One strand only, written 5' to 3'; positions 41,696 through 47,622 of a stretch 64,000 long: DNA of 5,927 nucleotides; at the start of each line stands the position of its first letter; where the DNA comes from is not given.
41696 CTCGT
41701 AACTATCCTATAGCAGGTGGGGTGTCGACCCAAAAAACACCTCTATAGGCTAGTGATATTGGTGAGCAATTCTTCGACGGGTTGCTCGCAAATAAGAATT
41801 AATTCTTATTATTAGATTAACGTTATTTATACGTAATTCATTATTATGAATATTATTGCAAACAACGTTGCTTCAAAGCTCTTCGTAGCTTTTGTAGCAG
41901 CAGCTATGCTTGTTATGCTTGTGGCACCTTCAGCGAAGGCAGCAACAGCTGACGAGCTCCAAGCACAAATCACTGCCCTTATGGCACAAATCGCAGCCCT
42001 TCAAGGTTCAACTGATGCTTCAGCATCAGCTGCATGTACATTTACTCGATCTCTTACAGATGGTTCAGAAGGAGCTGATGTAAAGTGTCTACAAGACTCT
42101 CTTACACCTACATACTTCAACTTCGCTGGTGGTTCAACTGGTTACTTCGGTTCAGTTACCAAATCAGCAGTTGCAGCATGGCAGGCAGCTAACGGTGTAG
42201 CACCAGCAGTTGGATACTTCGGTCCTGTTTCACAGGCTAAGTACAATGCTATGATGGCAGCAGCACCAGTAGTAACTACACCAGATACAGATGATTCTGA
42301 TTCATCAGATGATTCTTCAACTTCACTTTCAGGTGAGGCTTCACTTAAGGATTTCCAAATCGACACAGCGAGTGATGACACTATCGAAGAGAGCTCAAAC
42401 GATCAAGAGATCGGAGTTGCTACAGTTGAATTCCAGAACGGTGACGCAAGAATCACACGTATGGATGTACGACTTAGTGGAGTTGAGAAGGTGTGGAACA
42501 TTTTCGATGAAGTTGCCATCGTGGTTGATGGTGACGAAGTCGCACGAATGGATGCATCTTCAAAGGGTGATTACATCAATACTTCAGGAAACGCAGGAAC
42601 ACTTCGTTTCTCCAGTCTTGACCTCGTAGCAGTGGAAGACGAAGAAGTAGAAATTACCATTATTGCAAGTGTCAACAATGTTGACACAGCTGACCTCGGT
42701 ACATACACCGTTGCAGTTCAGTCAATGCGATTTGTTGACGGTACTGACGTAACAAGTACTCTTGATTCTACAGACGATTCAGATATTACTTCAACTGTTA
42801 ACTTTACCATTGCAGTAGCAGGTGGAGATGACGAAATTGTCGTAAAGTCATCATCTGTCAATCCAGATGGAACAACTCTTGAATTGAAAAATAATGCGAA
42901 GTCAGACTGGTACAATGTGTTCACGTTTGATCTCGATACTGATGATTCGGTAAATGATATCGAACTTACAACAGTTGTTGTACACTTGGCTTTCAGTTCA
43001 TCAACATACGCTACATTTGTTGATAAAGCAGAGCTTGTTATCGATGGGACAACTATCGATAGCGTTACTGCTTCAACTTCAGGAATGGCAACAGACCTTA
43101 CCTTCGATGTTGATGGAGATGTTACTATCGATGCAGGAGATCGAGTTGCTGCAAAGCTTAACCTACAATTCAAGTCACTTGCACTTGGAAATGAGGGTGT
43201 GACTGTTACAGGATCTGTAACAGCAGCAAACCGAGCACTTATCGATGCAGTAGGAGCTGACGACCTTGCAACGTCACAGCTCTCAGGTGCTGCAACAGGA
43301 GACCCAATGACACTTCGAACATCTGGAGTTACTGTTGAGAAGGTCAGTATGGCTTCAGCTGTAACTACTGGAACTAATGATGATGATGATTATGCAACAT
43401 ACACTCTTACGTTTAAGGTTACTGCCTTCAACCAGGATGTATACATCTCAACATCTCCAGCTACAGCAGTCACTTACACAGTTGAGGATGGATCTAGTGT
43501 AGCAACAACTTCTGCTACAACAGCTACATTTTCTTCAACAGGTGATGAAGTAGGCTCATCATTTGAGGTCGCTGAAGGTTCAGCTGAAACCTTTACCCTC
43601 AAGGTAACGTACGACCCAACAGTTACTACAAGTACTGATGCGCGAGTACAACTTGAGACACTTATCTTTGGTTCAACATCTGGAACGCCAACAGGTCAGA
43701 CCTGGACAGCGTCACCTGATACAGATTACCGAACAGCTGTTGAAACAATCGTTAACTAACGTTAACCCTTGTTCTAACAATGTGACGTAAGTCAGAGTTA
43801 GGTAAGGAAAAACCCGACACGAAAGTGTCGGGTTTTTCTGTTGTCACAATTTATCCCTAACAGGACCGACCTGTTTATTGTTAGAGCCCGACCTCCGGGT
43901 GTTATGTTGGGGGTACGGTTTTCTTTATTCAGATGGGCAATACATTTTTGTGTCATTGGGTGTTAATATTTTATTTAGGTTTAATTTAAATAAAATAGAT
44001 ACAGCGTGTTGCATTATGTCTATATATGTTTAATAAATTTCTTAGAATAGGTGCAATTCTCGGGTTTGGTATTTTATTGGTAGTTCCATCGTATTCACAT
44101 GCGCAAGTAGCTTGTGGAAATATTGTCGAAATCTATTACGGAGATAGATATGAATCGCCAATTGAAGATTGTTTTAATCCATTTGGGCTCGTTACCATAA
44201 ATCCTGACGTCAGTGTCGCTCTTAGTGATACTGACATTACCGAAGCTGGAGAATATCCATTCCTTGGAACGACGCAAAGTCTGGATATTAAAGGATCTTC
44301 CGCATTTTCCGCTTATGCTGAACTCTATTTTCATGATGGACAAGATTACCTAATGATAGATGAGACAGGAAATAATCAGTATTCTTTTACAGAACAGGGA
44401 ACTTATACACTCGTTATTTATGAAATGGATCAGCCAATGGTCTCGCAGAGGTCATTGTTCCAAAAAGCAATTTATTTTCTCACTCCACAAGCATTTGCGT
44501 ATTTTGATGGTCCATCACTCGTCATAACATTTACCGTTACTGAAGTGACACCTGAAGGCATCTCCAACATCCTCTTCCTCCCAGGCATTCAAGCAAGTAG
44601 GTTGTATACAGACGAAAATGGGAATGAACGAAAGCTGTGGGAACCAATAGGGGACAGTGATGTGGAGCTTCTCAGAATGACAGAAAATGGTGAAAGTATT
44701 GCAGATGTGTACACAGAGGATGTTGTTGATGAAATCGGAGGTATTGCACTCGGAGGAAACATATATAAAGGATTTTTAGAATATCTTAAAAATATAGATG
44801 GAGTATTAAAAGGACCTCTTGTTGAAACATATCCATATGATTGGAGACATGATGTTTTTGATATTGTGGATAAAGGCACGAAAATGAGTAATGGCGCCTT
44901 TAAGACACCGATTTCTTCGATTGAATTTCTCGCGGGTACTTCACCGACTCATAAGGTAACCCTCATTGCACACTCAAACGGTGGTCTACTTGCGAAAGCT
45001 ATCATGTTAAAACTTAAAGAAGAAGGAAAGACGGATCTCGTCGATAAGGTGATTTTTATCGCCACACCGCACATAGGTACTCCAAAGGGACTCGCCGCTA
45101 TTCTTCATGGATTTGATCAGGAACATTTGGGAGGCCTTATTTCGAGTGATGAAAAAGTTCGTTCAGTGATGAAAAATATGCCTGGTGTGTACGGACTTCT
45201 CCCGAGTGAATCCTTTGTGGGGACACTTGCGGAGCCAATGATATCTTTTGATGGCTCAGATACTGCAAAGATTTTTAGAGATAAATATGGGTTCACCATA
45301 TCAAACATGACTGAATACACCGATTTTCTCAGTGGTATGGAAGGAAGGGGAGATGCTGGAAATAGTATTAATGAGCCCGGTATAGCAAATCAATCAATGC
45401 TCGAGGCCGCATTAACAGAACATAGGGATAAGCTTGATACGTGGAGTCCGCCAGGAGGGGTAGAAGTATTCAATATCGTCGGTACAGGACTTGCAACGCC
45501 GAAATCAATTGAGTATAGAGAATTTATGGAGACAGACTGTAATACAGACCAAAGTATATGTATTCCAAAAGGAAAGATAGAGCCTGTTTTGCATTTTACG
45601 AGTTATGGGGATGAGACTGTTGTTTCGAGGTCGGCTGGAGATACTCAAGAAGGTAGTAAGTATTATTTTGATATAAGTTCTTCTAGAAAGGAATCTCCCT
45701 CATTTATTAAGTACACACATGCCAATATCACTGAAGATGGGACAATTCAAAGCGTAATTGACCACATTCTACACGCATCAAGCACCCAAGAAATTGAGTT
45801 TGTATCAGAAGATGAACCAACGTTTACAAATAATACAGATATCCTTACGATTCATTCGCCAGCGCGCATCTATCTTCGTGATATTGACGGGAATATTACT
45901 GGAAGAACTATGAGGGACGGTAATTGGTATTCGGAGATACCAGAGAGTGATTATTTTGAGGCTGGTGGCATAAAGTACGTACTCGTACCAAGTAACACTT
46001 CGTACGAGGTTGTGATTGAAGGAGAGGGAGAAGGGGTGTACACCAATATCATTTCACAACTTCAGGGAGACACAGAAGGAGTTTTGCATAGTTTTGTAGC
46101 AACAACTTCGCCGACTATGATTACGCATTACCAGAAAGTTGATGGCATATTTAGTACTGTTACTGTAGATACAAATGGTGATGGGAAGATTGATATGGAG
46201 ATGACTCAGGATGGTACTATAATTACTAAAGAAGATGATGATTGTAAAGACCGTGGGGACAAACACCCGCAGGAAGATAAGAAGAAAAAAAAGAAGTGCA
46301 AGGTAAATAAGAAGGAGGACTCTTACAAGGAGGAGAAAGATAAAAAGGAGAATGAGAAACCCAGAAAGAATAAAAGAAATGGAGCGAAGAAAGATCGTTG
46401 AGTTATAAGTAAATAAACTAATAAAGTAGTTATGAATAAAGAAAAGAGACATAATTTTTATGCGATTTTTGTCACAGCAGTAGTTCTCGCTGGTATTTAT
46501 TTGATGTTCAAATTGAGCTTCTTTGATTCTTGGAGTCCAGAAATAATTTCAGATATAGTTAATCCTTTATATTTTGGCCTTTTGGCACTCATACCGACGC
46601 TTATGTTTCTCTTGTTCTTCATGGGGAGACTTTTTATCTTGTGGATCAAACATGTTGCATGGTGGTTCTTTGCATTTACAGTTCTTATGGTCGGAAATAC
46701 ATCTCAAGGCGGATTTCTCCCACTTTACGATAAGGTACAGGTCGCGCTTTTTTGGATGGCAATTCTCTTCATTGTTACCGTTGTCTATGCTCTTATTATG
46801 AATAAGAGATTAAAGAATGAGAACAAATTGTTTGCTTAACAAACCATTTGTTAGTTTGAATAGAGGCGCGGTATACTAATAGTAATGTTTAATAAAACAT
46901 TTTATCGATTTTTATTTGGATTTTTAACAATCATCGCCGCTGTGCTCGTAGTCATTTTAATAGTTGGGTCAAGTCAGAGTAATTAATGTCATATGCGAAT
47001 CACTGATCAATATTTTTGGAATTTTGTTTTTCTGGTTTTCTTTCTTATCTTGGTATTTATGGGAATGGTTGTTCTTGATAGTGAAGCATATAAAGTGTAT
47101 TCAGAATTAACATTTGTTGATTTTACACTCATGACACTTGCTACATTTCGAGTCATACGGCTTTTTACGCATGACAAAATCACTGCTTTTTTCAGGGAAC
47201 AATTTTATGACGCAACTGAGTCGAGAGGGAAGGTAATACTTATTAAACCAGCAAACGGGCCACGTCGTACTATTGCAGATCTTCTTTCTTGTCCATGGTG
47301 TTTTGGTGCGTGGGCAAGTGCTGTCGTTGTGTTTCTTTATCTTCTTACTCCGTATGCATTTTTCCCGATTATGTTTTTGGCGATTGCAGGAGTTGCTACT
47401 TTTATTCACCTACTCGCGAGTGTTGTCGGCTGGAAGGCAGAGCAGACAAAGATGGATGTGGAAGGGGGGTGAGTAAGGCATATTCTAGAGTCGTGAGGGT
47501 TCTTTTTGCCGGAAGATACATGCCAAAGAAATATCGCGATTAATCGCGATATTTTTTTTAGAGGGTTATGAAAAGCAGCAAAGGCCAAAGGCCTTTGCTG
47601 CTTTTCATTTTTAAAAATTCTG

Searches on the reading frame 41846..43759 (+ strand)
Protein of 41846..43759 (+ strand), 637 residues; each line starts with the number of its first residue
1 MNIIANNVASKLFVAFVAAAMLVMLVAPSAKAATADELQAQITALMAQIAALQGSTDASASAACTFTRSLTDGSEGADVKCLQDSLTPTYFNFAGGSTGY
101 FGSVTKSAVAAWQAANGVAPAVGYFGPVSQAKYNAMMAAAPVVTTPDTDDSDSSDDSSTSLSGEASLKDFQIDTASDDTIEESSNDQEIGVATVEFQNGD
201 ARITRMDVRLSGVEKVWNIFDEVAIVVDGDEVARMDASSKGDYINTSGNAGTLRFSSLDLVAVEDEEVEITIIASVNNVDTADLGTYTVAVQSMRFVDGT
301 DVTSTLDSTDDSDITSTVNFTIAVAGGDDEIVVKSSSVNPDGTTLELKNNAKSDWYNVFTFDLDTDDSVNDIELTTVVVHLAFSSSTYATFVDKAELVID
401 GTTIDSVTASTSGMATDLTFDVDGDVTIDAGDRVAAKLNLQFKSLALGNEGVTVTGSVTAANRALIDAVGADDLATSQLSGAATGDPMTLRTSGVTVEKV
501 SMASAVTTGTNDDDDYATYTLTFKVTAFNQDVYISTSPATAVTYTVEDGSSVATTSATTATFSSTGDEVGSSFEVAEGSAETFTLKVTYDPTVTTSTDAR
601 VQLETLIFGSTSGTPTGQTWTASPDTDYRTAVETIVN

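Call 81: search_protein_families(library=pfam, proteins=[window:41846-43759:+], max_evalue=0.001)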
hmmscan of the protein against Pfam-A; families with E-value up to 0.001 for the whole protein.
window:41846-43759:+ (637 aa): 1 family
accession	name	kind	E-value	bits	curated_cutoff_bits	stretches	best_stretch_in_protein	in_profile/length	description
PF01471.23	PG_binding_1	-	1.9e-06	28.4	23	1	76-119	2-44/57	Putative peptidoglycan binding domain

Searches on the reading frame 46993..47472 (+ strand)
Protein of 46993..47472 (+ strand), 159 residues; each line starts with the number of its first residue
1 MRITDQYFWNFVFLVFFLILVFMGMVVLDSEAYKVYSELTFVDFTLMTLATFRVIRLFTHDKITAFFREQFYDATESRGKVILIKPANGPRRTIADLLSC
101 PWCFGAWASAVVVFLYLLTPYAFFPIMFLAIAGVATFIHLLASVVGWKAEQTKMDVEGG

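Call 59: search_protein_families(library=pfam, proteins=[window:46993-47472:+], max_evalue=0.001)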
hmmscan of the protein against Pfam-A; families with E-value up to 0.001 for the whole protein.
window:46993-47472:+ (159 aa): 1 family
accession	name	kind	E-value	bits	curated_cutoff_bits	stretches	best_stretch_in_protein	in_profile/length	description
PF07098.16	DUF1360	-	4.7e-22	78.4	21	1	46-140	1-100/102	Protein of unknown function (DUF1360)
